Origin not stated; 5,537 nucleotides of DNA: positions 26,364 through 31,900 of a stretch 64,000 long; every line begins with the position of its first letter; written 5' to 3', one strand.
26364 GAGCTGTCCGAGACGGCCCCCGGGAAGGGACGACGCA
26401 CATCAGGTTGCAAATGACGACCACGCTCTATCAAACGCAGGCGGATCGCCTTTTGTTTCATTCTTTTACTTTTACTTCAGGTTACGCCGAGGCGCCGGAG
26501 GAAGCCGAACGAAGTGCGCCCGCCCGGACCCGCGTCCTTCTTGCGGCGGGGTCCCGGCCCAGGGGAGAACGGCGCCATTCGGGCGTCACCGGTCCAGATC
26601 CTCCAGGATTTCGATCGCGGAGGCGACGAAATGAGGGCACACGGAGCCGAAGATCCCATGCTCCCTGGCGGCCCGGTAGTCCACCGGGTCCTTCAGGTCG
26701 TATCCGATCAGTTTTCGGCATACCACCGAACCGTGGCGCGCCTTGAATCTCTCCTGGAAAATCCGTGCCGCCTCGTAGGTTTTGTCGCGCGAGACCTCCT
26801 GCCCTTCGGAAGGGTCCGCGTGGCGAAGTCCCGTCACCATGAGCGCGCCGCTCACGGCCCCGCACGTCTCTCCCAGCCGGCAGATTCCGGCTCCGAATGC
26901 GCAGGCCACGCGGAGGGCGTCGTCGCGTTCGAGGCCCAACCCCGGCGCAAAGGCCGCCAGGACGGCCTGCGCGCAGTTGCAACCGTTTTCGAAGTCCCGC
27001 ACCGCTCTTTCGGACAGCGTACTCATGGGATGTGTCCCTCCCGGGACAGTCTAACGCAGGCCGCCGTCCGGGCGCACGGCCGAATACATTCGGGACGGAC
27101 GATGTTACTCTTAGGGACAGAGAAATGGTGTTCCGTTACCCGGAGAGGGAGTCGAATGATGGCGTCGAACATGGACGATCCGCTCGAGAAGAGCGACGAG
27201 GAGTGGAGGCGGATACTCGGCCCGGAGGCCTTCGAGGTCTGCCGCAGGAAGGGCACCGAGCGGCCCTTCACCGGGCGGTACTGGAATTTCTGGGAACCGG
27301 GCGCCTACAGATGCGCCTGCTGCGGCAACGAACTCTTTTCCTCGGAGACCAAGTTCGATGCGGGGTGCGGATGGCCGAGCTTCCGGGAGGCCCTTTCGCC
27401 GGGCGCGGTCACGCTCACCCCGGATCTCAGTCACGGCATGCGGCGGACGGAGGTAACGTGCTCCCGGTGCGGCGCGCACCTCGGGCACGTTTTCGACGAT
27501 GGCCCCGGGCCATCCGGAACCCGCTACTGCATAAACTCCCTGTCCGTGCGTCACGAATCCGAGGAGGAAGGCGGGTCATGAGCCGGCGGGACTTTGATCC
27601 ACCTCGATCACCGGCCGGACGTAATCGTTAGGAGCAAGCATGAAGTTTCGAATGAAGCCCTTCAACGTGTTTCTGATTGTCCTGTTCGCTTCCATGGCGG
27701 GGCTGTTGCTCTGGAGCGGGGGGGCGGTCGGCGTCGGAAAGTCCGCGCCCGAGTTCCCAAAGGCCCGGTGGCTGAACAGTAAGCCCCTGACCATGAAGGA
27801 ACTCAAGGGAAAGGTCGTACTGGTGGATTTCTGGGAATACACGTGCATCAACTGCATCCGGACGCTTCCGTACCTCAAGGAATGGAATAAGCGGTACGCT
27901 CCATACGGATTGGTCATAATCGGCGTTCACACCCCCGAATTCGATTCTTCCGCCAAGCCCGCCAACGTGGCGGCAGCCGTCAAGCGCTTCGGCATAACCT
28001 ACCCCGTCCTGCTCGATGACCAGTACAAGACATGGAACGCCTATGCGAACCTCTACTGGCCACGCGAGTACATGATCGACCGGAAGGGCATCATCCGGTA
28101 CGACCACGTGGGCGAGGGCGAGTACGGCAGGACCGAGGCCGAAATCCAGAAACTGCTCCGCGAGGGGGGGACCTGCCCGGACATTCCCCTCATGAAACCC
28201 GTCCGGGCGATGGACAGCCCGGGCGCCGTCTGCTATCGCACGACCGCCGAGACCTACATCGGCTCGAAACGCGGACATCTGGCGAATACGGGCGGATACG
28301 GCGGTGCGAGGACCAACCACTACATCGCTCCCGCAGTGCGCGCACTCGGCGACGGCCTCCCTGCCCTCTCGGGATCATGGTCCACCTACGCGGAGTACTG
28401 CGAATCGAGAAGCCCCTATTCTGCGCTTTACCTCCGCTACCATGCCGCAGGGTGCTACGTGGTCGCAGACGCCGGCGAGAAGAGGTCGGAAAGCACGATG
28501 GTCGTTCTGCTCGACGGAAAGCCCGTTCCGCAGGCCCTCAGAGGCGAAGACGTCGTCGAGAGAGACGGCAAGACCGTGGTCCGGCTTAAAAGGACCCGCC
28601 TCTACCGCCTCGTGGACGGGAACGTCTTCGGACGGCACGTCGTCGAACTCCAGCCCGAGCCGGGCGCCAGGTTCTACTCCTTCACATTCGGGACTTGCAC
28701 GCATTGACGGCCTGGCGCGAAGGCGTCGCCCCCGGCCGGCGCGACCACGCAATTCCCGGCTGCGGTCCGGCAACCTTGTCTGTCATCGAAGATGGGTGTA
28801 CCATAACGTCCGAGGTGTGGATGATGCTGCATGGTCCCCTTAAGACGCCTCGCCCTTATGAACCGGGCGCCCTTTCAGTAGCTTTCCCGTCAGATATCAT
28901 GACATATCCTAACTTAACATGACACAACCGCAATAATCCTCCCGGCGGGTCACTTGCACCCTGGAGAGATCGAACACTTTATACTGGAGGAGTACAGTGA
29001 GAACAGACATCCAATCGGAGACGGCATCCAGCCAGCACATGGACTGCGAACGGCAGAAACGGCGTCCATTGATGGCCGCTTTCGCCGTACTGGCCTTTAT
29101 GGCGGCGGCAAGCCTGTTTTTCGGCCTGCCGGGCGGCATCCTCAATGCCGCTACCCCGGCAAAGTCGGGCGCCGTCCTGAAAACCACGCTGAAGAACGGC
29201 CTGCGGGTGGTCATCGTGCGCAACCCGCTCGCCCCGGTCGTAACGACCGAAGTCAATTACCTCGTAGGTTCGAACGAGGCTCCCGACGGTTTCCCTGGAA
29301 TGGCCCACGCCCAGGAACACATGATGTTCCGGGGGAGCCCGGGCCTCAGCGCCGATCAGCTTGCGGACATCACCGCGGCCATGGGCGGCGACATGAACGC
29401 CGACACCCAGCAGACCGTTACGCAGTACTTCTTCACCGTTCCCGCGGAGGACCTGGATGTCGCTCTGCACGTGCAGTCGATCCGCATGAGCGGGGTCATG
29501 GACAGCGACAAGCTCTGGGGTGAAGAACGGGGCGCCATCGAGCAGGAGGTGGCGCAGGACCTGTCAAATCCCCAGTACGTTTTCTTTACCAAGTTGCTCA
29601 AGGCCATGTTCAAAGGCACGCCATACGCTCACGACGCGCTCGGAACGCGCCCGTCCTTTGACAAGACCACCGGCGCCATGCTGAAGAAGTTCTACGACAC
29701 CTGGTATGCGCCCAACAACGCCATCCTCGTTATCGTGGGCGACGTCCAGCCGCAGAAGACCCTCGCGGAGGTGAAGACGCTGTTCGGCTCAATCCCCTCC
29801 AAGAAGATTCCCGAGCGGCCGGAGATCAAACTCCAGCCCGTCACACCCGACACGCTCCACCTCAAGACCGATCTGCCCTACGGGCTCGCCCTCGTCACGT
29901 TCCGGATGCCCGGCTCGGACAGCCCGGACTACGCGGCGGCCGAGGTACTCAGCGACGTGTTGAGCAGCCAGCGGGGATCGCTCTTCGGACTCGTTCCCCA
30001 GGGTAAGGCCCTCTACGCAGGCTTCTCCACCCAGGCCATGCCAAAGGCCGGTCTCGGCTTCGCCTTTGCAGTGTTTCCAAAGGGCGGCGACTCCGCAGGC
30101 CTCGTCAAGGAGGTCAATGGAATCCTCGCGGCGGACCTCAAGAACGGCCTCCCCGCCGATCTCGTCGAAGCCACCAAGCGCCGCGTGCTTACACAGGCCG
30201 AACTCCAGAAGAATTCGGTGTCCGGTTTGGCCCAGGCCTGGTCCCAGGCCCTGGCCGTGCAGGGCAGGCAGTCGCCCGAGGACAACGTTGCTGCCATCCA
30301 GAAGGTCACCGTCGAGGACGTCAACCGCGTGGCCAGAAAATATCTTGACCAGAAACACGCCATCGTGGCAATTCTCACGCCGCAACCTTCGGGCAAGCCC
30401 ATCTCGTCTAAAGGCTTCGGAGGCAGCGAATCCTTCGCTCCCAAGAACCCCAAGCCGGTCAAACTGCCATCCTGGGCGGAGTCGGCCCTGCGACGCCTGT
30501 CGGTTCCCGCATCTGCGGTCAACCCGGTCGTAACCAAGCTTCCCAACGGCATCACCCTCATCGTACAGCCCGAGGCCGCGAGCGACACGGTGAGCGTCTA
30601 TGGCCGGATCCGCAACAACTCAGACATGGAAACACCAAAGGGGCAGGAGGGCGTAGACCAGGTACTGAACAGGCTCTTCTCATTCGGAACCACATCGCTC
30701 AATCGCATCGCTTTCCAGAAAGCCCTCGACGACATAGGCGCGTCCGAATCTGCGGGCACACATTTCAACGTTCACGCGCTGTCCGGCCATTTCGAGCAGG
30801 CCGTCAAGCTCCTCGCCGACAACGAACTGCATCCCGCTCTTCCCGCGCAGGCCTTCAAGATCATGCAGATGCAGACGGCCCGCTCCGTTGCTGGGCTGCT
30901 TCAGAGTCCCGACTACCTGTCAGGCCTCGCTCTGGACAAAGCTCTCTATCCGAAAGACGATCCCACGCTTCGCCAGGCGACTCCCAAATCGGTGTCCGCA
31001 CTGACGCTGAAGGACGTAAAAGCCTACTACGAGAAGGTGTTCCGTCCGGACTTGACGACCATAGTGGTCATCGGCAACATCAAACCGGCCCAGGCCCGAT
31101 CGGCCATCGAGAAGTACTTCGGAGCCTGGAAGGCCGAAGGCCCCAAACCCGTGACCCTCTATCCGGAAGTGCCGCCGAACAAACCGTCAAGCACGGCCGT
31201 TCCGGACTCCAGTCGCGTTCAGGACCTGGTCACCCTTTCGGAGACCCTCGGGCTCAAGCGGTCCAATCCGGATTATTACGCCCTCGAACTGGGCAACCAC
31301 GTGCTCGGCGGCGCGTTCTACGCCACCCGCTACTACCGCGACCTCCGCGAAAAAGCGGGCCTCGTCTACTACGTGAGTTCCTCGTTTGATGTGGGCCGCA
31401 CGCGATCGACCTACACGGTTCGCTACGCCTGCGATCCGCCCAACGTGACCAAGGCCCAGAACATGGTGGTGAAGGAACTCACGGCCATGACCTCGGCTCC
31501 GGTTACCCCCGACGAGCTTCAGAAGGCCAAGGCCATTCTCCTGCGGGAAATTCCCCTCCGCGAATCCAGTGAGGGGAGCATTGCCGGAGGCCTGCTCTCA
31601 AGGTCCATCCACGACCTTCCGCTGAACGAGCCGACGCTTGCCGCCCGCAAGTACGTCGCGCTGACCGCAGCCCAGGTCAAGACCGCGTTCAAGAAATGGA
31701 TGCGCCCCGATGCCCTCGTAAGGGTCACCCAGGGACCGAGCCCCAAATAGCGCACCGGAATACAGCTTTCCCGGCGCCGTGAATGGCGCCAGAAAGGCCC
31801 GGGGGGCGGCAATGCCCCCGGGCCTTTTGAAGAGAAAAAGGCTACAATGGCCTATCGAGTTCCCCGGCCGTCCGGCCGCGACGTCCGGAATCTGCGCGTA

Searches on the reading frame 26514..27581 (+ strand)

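Call 59: search_protein_families(library=pfam, max_evalue=0.0001, proteins=[window:26514-27581:+])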
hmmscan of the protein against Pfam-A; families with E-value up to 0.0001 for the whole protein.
window:26514-27581:+ (355 aa): 1 family
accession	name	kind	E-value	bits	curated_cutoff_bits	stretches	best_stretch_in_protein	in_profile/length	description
PF01641.26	SelR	-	3.1e-48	162.9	24.9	1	235-347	1-114/116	SelR domain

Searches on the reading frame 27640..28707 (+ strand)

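Call 59: search_protein_families(library=pfam, max_evalue=0.0001, proteins=[window:27640-28707:+])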
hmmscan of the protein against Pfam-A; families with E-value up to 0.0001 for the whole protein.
window:27640-28707:+ (355 aa): 3 families
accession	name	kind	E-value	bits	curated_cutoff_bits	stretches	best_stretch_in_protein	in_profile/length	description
PF17991.7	Thioredoxin_10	-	6e-21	75.9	27.1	1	202-351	1-142/142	Thioredoxin like C-terminal domain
PF08534.16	Redoxin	-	7e-14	52.3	26.6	1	32-171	2-146/148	Redoxin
PF00578.27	AhpC-TSA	-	8.9e-14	51.9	26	1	32-154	1-123/124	AhpC/TSA family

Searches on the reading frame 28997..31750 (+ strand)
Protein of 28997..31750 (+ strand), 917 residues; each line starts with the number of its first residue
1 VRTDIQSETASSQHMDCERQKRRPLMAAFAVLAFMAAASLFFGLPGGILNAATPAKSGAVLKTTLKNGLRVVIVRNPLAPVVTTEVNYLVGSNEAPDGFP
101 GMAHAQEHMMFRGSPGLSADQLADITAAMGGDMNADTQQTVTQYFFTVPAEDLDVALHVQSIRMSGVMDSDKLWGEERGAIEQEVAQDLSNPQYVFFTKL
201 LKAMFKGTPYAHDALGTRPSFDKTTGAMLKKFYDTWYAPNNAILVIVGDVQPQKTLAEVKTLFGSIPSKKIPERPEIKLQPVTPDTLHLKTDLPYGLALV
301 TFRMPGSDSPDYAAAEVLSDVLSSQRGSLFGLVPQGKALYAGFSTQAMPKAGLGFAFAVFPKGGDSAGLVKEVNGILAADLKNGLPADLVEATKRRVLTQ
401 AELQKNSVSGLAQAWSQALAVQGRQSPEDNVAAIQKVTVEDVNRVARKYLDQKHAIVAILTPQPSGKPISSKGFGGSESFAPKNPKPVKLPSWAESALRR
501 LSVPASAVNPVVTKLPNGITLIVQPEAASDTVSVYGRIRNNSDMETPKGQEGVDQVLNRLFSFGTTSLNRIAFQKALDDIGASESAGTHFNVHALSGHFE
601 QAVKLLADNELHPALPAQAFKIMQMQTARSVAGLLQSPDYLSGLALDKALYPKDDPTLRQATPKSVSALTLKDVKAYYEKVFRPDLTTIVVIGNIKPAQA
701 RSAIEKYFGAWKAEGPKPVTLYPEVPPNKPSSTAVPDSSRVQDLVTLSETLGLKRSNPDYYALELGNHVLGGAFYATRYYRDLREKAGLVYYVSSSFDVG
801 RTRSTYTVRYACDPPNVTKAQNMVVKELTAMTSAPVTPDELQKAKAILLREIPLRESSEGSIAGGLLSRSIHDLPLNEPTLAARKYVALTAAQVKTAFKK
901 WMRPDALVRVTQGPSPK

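Call 59: search_protein_families(library=pfam, max_evalue=0.0001, proteins=[window:28997-31750:+])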
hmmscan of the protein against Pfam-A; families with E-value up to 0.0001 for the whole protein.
window:28997-31750:+ (917 aa): 2 families
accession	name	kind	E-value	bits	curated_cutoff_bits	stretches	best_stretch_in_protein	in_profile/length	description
PF05193.26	Peptidase_M16_C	-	7.6e-53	179.5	23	2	669-848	2-181/181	Peptidase M16 inactive domain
PF00675.25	Peptidase_M16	-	5.4e-22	78.7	22.3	1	70-217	1-148/149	Insulinase (Peptidase family M16)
